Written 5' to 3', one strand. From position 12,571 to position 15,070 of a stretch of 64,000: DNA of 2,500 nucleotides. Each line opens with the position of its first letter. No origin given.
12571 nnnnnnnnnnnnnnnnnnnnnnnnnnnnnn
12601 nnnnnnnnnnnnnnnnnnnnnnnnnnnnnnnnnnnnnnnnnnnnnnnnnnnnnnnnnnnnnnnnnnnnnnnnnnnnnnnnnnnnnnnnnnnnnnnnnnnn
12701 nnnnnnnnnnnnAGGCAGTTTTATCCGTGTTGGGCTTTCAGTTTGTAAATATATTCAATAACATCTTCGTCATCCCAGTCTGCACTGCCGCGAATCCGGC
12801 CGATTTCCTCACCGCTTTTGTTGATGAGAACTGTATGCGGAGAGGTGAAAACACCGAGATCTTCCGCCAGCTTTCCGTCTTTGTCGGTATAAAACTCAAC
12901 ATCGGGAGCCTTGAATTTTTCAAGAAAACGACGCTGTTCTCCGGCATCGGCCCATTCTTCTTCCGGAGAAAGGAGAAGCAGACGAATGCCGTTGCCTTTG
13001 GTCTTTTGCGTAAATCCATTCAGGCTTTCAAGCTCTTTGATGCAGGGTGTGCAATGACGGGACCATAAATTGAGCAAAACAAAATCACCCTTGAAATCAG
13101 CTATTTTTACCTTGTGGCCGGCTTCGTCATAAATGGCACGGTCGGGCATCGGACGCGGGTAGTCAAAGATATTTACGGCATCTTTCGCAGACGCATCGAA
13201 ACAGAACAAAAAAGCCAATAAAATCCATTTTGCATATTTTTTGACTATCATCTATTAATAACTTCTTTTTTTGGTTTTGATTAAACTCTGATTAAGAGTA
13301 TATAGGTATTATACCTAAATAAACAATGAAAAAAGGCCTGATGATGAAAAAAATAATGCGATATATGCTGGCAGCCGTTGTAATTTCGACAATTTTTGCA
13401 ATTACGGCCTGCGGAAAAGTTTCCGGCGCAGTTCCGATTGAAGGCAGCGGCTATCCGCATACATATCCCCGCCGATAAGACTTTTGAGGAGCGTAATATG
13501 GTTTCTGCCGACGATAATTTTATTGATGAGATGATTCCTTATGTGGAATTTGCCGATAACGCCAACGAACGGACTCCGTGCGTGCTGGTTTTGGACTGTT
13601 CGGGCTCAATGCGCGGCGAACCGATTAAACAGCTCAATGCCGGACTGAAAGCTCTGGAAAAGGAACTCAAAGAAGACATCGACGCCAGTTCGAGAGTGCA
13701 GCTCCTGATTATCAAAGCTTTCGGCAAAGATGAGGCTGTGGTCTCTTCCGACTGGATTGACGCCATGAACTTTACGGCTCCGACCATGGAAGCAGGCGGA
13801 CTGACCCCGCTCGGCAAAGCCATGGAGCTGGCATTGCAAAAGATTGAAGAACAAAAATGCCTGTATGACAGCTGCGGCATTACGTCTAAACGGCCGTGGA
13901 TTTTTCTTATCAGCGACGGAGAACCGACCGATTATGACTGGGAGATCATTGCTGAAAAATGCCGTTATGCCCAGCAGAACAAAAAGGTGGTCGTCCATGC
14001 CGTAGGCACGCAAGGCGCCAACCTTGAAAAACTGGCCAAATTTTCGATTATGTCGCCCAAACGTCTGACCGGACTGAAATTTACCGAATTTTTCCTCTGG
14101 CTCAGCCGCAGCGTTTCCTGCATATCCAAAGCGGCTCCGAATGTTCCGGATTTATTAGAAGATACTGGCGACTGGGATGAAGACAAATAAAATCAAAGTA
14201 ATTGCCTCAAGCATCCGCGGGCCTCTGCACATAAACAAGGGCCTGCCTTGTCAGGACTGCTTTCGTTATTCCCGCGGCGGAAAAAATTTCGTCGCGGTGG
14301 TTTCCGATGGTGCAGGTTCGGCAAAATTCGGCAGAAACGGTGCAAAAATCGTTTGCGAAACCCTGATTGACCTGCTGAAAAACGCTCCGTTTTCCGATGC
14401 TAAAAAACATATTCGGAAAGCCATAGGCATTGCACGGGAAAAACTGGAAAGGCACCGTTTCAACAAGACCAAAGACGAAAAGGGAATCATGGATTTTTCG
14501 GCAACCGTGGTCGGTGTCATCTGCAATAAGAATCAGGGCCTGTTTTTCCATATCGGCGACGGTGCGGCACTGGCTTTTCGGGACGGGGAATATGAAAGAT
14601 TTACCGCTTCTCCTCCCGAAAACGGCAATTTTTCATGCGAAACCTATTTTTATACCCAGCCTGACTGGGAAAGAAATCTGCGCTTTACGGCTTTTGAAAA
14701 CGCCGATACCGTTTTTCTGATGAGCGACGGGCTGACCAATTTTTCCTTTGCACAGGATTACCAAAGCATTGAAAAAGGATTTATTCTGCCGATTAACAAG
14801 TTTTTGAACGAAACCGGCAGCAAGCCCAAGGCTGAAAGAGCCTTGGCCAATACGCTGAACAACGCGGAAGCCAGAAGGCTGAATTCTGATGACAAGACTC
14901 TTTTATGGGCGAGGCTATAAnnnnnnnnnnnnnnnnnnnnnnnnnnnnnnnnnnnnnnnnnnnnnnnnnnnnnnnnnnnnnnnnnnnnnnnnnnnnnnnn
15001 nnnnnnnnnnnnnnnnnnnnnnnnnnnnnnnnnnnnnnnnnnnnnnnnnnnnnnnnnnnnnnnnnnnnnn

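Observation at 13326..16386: vWA - PP2C phosphatase - membrane Ser/Thr kinase ternary module (YegL/YegK/YegI-like)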

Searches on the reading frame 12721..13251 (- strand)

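Call 3: search_protein_families(library=pfam, proteins=[window:12721-13251:-], max_evalue=0.01)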
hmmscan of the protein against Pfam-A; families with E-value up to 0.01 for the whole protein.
window:12721-13251:- (176 aa): 4 families
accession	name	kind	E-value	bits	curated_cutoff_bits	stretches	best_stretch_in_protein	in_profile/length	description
PF08534.16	Redoxin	-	4e-14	53.1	26.6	1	34-163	5-142/148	Redoxin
PF00578.27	AhpC-TSA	-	2.1e-13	50.7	26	1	34-147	4-119/124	AhpC/TSA family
PF13905.12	Thioredoxin_8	-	1.7e-08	35.1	27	1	55-148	1-93/94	Thioredoxin-like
PF13098.12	Thioredoxin_2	-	0.0005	20.8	27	1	55-156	5-94/104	Thioredoxin-like domain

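Call 4: search_protein_families(library=ncbifam, proteins=[window:12721-13251:-], max_evalue=0.01)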
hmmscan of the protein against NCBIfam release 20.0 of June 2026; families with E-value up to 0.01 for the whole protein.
window:12721-13251:- (176 aa): 10 families
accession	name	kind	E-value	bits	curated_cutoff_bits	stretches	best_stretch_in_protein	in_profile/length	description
NF047696.1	ThlDiSintTplARhiz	equivalog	2.8e-23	82.8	230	1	25-168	67-212/219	thiol:disulfide interchange protein TlpA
NF002854.0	PRK03147.1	subfamily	2.4e-15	56.9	170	1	13-173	20-174/176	thiol-disulfide oxidoreductase ResA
TIGR00385.1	dsbE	subfamily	1.5e-09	37.7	123.15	1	53-153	61-154/173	DsbE family thiol:disulfide interchange protein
NF011941.0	PRK15412.1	equivalog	1e-08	35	359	1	54-160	67-164/185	thiol:disulfide interchange protein DsbE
NF041202.1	StoA_CxxC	exception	5.3e-07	29.6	210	1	44-148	42-143/163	endospore biogenesis thiol-disulfide oxidoreductase StoA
NF010625.0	PRK14018.1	equivalog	2.9e-06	26.1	522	1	57-156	58-159/521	bifunctional peptide-methionine (S)-S-oxide reductase MsrA/peptide-methionine (R)-S-oxide reductase MsrB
NF041054.1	WAxxUGC_long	equivalog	7.4e-06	25.5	300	1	35-148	84-193/354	ResA-like WAxxUGC motif-containing protein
NF040769.1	SelL_rel_redox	subfamily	7.5e-06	25.7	120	1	34-137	2-103/173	SelL-related redox protein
NF006960.0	PRK09437.1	equivalog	0.0001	22.3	140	1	35-153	10-122/156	thioredoxin-dependent thiol peroxidase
NF053650.1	PerredPrxQDein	equivalog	0.00014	21.9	260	1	35-137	1-98/148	thioredoxin-dependent peroxiredoxin PrxQ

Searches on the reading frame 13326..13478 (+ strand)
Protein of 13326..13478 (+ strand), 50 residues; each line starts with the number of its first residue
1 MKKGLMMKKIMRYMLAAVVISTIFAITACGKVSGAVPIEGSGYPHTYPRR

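Call 3: search_protein_families(library=pfam, proteins=[window:13326-13478:+], max_evalue=0.01)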
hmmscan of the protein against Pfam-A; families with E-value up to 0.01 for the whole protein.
window:13326-13478:+ (50 aa): 0 families

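Call 4: search_protein_families(library=ncbifam, proteins=[window:13326-13478:+], max_evalue=0.01)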
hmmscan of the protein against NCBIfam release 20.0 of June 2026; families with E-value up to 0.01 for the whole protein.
window:13326-13478:+ (50 aa): 0 families

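Call 5: search_protein_families(library=padloc, proteins=[window:13326-13478:+], max_evalue=0.01)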
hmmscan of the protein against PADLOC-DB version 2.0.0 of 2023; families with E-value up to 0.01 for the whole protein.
window:13326-13478:+ (50 aa): 0 families

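Call 29: search_protein_families(library=pfam, proteins=[window:13344-13478:+], max_evalue=10)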
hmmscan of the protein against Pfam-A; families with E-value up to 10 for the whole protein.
window:13344-13478:+ (44 aa): 0 families

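Call 70: find_homologous_proteins(query=A7, max_evalue=10)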
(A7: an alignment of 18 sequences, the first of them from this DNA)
Query A7 (18 sequences) (44 aa, profile of the alignment): 352 proteins with E <= 10 among 2190 candidates; the best 120 are listed.
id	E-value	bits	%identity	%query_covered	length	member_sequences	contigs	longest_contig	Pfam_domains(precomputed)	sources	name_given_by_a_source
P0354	5.5e-20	89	55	100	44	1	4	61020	-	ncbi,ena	-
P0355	5.3e-19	86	52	100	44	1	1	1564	-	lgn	-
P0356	6.2e-19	85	64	100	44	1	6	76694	-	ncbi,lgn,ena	-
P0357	1.0e-18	85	48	100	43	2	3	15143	-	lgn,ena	-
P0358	1.1e-18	85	59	73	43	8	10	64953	-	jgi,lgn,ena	-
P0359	1.9e-18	84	55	100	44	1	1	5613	-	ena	-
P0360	2.3e-18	83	57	100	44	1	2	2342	-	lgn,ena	-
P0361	2.7e-18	83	56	73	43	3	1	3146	-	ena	-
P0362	2.7e-18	83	51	89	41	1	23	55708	-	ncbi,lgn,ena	-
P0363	3.6e-18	83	52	100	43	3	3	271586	-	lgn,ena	-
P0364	3.6e-18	83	64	82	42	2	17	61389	-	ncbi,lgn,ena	-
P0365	5.9e-18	82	50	100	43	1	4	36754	-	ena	-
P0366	7.9e-18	82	100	100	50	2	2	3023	-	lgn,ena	-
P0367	1.0e-17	81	41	100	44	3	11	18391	-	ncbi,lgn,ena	-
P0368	1.7e-17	81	57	91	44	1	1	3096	-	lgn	-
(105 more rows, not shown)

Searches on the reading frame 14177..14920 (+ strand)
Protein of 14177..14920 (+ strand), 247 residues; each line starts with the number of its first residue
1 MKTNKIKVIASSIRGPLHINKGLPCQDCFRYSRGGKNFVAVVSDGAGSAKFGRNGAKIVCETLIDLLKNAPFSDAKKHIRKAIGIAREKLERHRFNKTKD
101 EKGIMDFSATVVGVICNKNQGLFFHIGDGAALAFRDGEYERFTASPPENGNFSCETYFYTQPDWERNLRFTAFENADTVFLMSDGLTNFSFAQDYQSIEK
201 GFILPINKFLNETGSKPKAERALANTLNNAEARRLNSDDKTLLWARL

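Call 3: search_protein_families(library=pfam, proteins=[window:14177-14920:+], max_evalue=0.01)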
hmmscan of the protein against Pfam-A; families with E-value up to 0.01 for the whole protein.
window:14177-14920:+ (247 aa): 1 family
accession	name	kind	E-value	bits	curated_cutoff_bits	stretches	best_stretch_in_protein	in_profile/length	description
PF13672.11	PP2C_2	-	4.8e-40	137.8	24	1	14-227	1-208/209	Protein phosphatase 2C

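Call 4: search_protein_families(library=ncbifam, proteins=[window:14177-14920:+], max_evalue=0.01)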
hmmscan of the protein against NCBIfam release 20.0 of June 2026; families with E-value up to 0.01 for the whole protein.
window:14177-14920:+ (247 aa): 1 family
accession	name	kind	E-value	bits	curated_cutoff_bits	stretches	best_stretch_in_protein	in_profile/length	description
NF033484.1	Stp1_PP2C_phos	equivalog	3.5e-12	46.4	230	1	26-143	12-126/232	Stp1/IreP family PP2C-type Ser/Thr phosphatase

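Call 5: search_protein_families(library=padloc, proteins=[window:14177-14920:+], max_evalue=0.01)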
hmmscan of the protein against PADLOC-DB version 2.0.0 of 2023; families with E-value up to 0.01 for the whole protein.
window:14177-14920:+ (247 aa): 0 families

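Call 23: search_protein_families(library=padloc, proteins=[window:14177-14920:+], max_evalue=10)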
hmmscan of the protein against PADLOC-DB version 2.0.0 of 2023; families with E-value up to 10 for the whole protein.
window:14177-14920:+ (247 aa): 1 family
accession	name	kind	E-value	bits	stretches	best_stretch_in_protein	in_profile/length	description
PDLC04518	PDC-M21C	-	0.038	11.2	1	26-128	19-112/243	-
